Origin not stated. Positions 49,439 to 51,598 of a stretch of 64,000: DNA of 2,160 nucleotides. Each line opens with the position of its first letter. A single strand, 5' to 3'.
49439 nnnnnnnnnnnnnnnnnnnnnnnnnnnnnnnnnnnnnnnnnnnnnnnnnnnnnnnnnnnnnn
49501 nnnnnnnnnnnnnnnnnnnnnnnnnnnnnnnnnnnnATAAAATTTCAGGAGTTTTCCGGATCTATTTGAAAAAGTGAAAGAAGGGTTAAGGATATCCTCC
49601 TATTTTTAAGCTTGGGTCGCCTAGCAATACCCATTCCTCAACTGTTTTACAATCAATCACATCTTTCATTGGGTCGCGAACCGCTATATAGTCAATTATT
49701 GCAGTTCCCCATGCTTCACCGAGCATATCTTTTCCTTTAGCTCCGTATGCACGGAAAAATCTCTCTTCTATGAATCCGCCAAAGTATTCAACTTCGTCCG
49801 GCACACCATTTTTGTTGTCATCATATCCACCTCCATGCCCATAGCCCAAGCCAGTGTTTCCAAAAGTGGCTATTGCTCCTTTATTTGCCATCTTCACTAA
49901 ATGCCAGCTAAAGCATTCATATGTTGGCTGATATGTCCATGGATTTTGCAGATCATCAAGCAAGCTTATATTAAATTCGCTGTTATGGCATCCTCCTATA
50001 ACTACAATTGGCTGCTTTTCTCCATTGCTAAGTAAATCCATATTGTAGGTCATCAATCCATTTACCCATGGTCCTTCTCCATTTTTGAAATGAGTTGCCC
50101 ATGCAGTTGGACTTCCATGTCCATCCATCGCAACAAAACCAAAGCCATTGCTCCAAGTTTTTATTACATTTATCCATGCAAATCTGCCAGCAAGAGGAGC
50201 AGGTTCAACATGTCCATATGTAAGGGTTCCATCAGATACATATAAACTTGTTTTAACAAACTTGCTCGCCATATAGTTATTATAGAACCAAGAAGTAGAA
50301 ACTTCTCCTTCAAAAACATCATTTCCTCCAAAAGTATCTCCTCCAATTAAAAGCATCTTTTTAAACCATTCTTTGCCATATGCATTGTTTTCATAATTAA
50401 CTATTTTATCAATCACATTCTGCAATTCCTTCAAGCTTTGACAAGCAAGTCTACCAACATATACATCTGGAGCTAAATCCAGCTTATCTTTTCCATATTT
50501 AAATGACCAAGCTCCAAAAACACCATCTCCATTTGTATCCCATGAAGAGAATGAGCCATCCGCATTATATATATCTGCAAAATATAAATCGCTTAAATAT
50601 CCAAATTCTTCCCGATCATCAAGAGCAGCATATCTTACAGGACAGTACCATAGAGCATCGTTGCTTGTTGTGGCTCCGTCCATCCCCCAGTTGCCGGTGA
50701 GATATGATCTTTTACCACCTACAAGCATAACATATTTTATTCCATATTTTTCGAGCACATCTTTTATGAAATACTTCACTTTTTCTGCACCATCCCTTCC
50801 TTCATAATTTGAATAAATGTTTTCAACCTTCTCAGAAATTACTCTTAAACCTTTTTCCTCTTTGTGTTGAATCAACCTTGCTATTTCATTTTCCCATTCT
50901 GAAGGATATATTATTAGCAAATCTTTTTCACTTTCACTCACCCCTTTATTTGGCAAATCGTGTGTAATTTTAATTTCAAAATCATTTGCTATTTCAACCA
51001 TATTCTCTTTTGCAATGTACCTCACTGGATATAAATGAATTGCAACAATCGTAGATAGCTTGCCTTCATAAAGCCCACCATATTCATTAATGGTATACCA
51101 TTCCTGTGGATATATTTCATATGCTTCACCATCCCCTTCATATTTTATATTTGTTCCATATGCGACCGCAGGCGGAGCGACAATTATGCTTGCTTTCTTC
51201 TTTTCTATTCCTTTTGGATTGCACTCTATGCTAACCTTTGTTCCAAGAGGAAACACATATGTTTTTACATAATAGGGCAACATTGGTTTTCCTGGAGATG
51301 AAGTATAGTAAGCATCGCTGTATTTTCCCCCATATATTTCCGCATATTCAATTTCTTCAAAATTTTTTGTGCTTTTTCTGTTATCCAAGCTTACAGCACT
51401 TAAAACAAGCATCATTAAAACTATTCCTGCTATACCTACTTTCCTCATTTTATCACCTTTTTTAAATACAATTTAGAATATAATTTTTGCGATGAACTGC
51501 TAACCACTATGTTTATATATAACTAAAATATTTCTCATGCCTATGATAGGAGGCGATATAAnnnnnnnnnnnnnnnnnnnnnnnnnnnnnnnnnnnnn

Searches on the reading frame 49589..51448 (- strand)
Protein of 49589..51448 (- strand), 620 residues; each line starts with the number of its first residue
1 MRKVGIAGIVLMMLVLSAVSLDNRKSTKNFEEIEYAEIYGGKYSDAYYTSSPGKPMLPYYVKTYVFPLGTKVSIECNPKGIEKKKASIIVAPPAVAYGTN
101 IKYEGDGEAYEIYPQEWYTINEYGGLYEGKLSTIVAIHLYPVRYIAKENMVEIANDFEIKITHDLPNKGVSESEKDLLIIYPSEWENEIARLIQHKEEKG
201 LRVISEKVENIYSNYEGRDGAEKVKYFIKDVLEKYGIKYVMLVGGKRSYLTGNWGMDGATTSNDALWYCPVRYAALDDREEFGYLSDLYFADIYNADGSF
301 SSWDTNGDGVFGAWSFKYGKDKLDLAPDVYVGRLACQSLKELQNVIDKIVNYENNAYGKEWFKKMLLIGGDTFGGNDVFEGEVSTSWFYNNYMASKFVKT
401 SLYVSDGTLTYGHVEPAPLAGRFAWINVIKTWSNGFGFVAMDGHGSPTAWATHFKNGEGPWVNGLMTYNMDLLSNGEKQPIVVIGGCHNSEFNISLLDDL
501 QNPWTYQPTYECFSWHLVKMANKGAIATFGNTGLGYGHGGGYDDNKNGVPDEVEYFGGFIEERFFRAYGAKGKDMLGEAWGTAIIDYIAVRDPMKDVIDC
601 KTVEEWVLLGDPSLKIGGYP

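Call 6: search_protein_families(library=pfam, proteins=[window:49589-51448:-], max_evalue=0.01)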
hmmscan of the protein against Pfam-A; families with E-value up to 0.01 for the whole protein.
window:49589-51448:- (620 aa): 2 families
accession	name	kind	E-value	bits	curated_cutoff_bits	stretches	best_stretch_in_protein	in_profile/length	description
PF01364.23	Peptidase_C25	-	7.8e-53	180.5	23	1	178-615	2-373/374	Peptidase family C25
PF08126.16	Propeptide_C25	-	0.0041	16.7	22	1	49-178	54-186/205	Propeptide_C25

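Call 19: search_protein_families(library=ncbifam, proteins=[window:49589-51448:-], max_evalue=0.01)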
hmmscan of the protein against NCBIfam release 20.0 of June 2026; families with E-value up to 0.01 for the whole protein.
window:49589-51448:- (620 aa): 2 families
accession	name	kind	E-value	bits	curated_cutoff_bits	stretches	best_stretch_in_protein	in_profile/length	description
NF033707.1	T9SS_sortase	equivalog_domain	3.2e-14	51.6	420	1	163-371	354-538/1095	type IX secretion system sortase PorU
NF052324.1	PorU_rel_Nterm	equivalog_domain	4.8e-10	38.2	450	1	324-538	523-703/879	putative type IX secretion system sortase PorU2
